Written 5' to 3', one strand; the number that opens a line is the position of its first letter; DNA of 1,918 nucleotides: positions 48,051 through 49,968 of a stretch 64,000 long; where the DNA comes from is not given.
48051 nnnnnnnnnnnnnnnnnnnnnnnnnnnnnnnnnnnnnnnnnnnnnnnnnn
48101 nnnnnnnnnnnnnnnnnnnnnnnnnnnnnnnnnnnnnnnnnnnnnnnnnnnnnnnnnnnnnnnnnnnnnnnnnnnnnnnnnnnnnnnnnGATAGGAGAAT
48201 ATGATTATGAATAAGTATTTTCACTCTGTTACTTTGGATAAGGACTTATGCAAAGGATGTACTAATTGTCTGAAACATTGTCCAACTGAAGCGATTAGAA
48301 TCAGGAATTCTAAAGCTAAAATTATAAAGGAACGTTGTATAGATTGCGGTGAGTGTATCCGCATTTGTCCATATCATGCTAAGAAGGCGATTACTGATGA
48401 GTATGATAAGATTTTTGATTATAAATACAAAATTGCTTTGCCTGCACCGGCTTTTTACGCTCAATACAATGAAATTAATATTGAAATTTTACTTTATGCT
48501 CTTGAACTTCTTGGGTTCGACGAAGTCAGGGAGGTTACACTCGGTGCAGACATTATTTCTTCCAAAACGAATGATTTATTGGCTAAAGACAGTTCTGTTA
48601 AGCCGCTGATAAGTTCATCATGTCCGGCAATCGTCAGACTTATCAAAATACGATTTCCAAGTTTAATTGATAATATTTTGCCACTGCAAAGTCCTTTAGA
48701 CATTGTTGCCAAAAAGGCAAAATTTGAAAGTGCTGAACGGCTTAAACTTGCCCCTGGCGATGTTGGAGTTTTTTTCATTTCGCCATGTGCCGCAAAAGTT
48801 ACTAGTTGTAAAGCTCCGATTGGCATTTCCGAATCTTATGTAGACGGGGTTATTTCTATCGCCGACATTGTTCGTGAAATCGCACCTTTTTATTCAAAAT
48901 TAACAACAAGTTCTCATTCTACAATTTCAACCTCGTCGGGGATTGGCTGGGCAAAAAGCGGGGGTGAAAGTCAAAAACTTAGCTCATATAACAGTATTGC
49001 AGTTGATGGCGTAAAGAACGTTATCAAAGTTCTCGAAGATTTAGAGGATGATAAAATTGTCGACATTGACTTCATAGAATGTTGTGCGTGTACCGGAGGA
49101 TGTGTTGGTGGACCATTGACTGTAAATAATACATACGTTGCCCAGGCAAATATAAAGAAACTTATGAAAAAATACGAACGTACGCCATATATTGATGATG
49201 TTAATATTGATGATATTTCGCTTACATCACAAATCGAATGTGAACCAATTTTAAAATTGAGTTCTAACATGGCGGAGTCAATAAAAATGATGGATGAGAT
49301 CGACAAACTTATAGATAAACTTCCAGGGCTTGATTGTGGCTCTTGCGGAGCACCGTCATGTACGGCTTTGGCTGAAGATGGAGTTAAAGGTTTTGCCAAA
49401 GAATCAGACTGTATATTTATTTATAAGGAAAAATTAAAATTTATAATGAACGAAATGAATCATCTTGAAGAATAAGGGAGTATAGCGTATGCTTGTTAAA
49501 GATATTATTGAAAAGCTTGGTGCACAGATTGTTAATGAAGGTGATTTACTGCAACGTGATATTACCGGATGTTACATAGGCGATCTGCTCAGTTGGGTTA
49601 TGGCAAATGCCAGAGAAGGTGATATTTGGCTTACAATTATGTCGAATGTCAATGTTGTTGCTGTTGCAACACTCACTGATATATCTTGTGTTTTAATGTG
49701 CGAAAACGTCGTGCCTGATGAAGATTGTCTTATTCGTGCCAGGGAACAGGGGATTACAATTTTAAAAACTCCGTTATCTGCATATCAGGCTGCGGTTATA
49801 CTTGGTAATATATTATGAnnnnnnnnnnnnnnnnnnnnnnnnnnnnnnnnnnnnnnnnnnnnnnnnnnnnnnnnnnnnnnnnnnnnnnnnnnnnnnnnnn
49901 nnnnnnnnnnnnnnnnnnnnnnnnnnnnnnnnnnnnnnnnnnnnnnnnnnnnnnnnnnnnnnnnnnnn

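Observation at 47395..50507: Five-gene putative H2/redox-sensing module immediately upstream of the bifurcating hydrogenase operon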

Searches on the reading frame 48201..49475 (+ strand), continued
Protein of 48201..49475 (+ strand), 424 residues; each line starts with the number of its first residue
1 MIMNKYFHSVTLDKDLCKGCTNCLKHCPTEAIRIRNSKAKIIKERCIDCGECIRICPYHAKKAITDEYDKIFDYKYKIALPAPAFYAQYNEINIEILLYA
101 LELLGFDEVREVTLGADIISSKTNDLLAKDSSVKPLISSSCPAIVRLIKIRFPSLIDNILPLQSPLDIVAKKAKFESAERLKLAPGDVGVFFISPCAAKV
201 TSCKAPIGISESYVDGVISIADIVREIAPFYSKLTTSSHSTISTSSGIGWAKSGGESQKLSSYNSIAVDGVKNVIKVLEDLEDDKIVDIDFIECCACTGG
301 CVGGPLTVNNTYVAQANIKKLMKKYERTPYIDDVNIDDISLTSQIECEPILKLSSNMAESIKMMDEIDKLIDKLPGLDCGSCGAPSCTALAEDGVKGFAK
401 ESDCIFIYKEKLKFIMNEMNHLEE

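Call 17: find_related_loci(query=A1, collection=genome_contigs, flank=10000)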
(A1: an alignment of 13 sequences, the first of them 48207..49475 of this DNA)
Query A1 (422 aa) in genome_contigs; peptide patterns used: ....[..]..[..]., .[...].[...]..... (x = any residue, [..] = any of these).
600 stretches matched a pattern (row limit reached: there are more); 598 encode a relative of the query (tblastn E <= 1e-3); the best 80 are kept; 80 distinct loci.
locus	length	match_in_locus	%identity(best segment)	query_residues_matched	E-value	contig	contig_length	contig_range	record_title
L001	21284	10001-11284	55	1-421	3e-156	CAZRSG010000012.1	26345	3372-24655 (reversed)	MAG TPA_asm: uncultured Oscillospiraceae bacterium isolate binchicken_co157_711 genome assembly, contig: NODE_3925_lengt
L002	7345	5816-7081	51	4-421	4e-145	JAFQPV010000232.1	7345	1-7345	MAG: Clostridia bacterium isolate RGIG2041 Goat_Colon-2__c471751, whole genome shotgun sequence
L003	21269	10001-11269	51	1-420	6e-145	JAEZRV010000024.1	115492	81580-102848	MAG: Bacillota bacterium isolate OH_PDB_205 k127_422692, whole genome shotgun sequence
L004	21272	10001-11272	53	1-420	1e-144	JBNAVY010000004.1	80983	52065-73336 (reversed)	MAG: Thermoanaerobacteraceae bacterium isolate Kamch4342-D-MF-050 bin61.fa-4, whole genome shotgun sequence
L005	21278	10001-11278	51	1-421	7e-144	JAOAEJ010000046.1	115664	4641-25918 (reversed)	MAG: Clostridia bacterium isolate SKW257 k141_968896, whole genome shotgun sequence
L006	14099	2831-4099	51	4-422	5e-144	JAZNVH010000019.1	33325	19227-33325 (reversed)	MAG: Candidatus Aphodoplasma sp. isolate T1900044791_TS20190257.MAGScoT_cleanbin_000003 SGB_2648_k141_737354, whole geno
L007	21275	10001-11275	51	1-421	4e-144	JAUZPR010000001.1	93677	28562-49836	MAG: Bacillota bacterium isolate bin149(14d) MHFJPFEE_1, whole genome shotgun sequence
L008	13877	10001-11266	51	1-422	1e-143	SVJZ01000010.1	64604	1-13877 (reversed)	MAG: Oscillospiraceae bacterium isolate SIG448 NODE_10795_length_64604_cov_1.799308, whole genome shotgun sequence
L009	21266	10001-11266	52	1-420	2e-143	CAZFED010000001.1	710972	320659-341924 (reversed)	MAG TPA_asm: uncultured Caproiciproducens sp. isolate SRP302447_co2_375 genome assembly, contig: NODE_20_length_710972_c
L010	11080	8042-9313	52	1-421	5e-143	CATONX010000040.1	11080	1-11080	MAG TPA_asm: uncultured Eubacteriales bacterium isolate MGG30646_1680015440 genome assembly, contig: SAMEA4643382_758, w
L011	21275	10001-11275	52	1-421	2e-142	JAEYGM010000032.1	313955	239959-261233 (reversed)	MAG: Bacillota bacterium isolate OH_HFB_289 k127_2134026, whole genome shotgun sequence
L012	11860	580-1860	52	1-422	2e-142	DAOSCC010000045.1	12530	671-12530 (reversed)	MAG TPA_asm: Clostridiales bacterium isolate AMR_MDS_1867 NODE_3397_length_12530_cov_4.162485, whole genome shotgun sequ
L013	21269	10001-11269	49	1-421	3e-141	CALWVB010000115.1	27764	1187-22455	MAG: uncultured Clostridia bacterium isolate E14__bin329 genome assembly, contig: E14__k127_2236859, whole genome shotgu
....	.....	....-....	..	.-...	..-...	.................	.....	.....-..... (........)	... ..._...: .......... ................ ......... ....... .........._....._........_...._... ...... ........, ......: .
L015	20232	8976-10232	52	4-420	4e-140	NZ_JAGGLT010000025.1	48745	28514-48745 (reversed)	Thermoanaerobacterium butyriciformans strain DSM 101588 Ga0454153_25, whole genome shotgun sequence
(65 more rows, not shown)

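Call 34: search_solved_structures(query=window:48207-49475:+, max_evalue=0.001)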
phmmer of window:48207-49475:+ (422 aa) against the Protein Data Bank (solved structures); distinct sequences matched with E-value up to 0.001: 77 (the best 60 are shown).
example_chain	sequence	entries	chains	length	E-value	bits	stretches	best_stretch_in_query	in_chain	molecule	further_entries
7qv7_D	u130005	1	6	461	7.7e-23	84.2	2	90-225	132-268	Hydrogen dependent carbon dioxide reductase subunit HydA2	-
9gnk_A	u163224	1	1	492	3.6e-21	78.7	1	5-203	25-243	Periplasmic [Fe] hydrogenase large subunit,Periplasmic [Fe] hydrogenase small subunit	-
8bj7_A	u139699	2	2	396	4.1e-21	78.5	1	5-204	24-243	Periplasmic [Fe] hydrogenase large subunit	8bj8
8rxj_A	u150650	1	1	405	4.8e-21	78.3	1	5-204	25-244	Periplasmic [Fe] hydrogenase large subunit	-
9hpx_A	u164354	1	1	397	9.4e-21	77.4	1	5-204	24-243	Periplasmic [Fe] hydrogenase large subunit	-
6sg2_AAA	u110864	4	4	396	9.4e-21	77.4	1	5-204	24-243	Periplasmic [Fe] hydrogenase large subunit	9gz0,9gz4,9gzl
1hfe_L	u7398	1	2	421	9.6e-21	77.3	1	5-204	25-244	PROTEIN (FE-ONLY HYDROGENASE (E.C.1.18.99.1) (LARGER SUBUNIT))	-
9r9v_A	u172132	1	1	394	1.1e-20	77.2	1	5-204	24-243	Periplasmic [Fe] hydrogenase large subunit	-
8rtg_A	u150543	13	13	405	1.1e-20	77.1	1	5-204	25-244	Periplasmic [Fe] hydrogenase large subunit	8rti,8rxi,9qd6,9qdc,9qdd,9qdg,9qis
9gbu_A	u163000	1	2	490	1.4e-20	76.8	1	5-203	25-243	Periplasmic [Fe] hydrogenase large subunit,Periplasmic [Fe] hydrogenase small subunit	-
8ryh_A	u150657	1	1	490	1.6e-20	76.6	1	5-203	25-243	Periplasmic [Fe] hydrogenase large subunit,Periplasmic [Fe] hydrogenase small subunit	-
8ru6_B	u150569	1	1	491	2.1e-20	76.2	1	5-203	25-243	Periplasmic [Fe] hydrogenase large subunit,CpI,Periplasmic [Fe] hydrogenase small subunit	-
1e08_A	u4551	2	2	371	6.8e-20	74.5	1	8-204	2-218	[FE]-HYDROGENASE (LARGE SUBUNIT) | PERIPLASMIC [FE] HYDROGENASE LARGE SUBUNIT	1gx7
7q4v_A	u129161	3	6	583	2.1e-18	69.6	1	42-225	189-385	Iron hydrogenase HydA1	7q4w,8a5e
6gm2_A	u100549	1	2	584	4.1e-17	65.4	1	6-225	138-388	Iron hydrogenase 1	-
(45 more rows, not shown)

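Call 63: find_encoding_contigs(protein=P0001, flank=8000, max_places=4)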
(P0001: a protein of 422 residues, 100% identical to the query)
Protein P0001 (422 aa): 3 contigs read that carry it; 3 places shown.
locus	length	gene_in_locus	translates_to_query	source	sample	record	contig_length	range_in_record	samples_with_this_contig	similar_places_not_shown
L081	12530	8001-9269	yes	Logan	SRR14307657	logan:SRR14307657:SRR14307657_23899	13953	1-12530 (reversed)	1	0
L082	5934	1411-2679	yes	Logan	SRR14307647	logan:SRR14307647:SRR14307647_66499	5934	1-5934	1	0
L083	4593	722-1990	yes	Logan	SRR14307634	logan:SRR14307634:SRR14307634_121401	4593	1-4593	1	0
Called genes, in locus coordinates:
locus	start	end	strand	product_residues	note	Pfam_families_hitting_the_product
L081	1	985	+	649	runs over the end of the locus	PF02401:LYTB, PF21710:Spt6_S1 (faint), PF00575:S1, PF23459:S1_RRP5, PF00575:S1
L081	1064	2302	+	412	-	PF05221:AdoHcyase, PF00670:AdoHcyase_NAD, PF02826:2-Hacid_dh_C, PF07991:KARI_N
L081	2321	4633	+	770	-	PF02190:LON_substr_bdg, PF00004:AAA, PF07724:AAA_2, PF07728:AAA_5, PF22667:Lon_lid, PF05362:Lon_C, PF13541:ChlI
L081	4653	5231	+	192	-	PF00009:GTP_EFTU (faint), PF02421:FeoB_N, PF03193:RsgA_GTPase (faint), PF04548:AIG1, PF00350:Dynamin_N (faint), PF01926:MMR_HSR1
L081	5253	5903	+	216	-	-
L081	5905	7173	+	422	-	PF13393:tRNA-synt_His, PF00587:tRNA-synt_2b, PF03129:HGTP_anticodon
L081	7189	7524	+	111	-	PF07085:DRTGG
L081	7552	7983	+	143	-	PF13581:HATPase_c_2, PF02518:HATPase_c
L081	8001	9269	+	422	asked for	PF00037:Fer4 (weak), PF12838:Fer4_7, PF13187:Fer4_9, PF13237:Fer4_10, PF00037:Fer4 (weak), PF12837:Fer4_6 (weak), PF02906:Fe_hyd_lg_C, PF04060:FeS, +3 more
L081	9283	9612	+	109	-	PF07085:DRTGG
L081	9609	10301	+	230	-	PF02811:PHP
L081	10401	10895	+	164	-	PF01257:2Fe-2S_thioredx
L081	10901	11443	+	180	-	PF02518:HATPase_c, PF13589:HATPase_c_3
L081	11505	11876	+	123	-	PF06999:Suc_Fer-like (weak)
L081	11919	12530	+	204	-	?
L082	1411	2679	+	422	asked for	PF00037:Fer4 (weak), PF12838:Fer4_7, PF13187:Fer4_9, PF13237:Fer4_10, PF00037:Fer4 (weak), PF12837:Fer4_6 (weak), PF02906:Fe_hyd_lg_C, PF04060:FeS, +3 more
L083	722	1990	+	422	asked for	PF00037:Fer4 (weak), PF12838:Fer4_7, PF13187:Fer4_9, PF13237:Fer4_10, PF00037:Fer4 (weak), PF12837:Fer4_6 (weak), PF02906:Fe_hyd_lg_C, PF04060:FeS, +3 more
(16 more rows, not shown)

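Call 86: search_protein_families(library=padloc, proteins=[window:48207-49472:+], max_evalue=0.001)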
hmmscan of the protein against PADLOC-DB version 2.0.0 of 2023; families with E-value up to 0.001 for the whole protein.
window:48207-49472:+ (422 aa): 1 family
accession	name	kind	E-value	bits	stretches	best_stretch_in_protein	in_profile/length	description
PDLC02510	BrxP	-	0.00082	15.7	1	4-53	453-501/779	BrxP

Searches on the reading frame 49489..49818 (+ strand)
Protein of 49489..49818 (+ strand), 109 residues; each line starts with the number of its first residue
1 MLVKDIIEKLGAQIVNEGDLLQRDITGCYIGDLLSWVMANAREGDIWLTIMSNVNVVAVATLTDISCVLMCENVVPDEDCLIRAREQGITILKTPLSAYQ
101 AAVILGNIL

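Call 3: search_protein_families(library=pfam, proteins=[window:49489-49818:+], max_evalue=0.01)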
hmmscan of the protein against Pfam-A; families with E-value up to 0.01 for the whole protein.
window:49489-49818:+ (109 aa): 2 families
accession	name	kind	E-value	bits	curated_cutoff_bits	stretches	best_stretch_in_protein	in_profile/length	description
PF07085.17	DRTGG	-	5.6e-08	33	25.2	1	5-105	1-102/105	DRTGG domain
PF02603.21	Hpr_kinase_N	-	0.0028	18.1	24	1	63-101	79-117/125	HPr Serine kinase N terminus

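Call 4: search_protein_families(library=ncbifam, proteins=[window:49489-49818:+], max_evalue=0.01)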
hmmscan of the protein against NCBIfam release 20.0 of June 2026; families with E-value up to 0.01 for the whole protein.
window:49489-49818:+ (109 aa): 2 families
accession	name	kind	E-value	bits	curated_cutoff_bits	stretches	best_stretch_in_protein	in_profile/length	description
NF011443.0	PRK14869.1-5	equivalog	0.00017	20.2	335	1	3-105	141-243/546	putative manganese-dependent inorganic diphosphatase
NF011441.0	PRK14869.1-3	equivalog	0.0048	15.6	753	1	4-105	141-242/548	putative manganese-dependent inorganic diphosphatase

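Call 86: search_protein_families(library=padloc, proteins=[window:49489-49815:+], max_evalue=0.001)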
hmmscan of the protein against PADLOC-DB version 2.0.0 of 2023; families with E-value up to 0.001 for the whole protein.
window:49489-49815:+ (109 aa): 0 families
